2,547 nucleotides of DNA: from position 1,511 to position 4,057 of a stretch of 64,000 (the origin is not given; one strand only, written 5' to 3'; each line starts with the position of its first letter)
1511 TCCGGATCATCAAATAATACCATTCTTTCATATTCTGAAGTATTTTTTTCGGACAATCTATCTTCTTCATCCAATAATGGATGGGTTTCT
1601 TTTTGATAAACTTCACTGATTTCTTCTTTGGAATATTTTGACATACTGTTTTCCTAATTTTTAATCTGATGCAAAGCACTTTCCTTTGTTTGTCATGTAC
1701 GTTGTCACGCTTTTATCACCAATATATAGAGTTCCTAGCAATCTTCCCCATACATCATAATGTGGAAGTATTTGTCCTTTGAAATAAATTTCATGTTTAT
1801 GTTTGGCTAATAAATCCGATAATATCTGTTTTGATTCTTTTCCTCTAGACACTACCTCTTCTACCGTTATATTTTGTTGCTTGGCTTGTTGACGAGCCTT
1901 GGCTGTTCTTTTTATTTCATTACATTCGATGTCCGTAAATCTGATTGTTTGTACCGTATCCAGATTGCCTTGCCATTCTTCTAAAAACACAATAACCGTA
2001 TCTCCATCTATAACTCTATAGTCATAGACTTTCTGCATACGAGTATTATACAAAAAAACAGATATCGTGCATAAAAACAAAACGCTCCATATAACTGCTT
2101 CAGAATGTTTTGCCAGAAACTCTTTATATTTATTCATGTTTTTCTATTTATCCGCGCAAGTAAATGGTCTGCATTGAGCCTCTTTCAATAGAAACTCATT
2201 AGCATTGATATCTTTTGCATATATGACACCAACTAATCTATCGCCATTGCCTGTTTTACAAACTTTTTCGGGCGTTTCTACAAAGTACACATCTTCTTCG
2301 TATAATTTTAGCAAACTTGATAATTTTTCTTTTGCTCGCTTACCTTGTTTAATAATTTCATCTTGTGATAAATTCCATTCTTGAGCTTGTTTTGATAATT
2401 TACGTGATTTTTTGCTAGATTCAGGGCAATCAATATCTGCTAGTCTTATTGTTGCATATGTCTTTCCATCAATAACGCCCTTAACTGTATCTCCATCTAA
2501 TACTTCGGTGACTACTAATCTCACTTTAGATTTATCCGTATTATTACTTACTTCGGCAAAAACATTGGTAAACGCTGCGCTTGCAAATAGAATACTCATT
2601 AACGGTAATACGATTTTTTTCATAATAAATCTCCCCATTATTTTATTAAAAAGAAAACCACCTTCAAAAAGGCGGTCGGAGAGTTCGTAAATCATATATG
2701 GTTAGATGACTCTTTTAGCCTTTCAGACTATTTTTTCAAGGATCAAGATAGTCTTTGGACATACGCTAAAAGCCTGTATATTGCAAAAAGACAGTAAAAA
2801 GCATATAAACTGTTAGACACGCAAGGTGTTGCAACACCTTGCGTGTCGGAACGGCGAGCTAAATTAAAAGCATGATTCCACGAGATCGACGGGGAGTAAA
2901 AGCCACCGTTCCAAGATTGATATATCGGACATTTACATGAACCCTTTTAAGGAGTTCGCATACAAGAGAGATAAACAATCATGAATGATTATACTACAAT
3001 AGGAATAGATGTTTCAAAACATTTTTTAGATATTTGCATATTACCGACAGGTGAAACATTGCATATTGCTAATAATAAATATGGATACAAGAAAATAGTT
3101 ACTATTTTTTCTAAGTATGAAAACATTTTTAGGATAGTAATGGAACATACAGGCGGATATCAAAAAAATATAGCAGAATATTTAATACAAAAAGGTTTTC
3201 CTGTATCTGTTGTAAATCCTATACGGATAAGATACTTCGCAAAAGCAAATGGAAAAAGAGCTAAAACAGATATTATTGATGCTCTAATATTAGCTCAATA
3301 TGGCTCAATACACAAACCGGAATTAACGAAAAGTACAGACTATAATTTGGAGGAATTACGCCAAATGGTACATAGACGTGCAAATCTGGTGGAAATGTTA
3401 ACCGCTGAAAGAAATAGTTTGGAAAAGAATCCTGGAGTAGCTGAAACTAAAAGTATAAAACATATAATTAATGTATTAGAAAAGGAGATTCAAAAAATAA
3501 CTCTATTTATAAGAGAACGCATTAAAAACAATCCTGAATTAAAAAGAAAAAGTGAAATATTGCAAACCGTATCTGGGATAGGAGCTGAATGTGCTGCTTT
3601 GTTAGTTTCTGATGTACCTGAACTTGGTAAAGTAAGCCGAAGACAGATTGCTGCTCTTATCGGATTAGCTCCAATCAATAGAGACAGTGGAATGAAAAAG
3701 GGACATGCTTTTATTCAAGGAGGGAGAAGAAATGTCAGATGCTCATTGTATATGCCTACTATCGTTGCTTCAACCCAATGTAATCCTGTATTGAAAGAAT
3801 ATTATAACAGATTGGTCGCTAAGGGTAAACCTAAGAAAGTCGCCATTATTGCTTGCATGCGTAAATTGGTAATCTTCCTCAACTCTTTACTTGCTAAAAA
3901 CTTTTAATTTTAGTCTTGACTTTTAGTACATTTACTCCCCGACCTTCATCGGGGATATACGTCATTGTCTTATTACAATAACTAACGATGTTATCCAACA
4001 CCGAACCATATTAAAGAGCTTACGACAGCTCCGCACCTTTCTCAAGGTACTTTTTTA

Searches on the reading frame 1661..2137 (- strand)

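Call 77: search_protein_families(library=pfam, proteins=[window:1661-2137:-], max_evalue=0.001)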
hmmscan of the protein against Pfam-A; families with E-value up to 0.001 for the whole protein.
window:1661-2137:- (158 aa): 1 family
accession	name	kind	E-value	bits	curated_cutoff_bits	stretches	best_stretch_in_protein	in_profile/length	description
PF00565.23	SNase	-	0.00013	22.9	21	1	64-152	1-72/107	Staphylococcal nuclease homologue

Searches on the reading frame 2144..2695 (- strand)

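Call 77: search_protein_families(library=pfam, proteins=[window:2144-2695:-], max_evalue=0.001)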
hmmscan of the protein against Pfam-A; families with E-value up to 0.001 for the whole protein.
window:2144-2695:- (183 aa): 1 family
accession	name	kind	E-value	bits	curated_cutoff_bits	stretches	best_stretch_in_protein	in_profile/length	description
PF00565.23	SNase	-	1.2e-05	26.1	21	1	82-172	1-71/107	Staphylococcal nuclease homologue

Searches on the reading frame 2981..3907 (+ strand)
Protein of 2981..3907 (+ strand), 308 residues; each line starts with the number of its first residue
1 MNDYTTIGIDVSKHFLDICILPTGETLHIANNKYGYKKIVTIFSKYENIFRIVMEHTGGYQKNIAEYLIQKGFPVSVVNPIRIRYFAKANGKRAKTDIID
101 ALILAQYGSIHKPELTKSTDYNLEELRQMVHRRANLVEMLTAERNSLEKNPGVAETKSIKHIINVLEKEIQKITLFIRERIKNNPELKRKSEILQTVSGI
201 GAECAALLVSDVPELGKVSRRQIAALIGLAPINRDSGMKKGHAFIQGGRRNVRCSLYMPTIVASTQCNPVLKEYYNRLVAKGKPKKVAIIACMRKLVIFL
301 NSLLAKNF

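Call 77: search_protein_families(library=pfam, proteins=[window:2981-3907:+], max_evalue=0.001)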
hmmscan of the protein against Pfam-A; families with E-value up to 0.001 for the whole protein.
window:2981-3907:+ (308 aa): 2 families
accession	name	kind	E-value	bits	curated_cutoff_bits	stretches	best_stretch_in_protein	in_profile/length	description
PF01548.23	DEDD_Tnp_IS110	-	1.1e-27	97.2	29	1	7-149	1-148/155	Transposase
PF02371.22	Transposase_20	-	5.1e-15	56.1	21.3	1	192-275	2-86/87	Transposase IS116/IS110/IS902 family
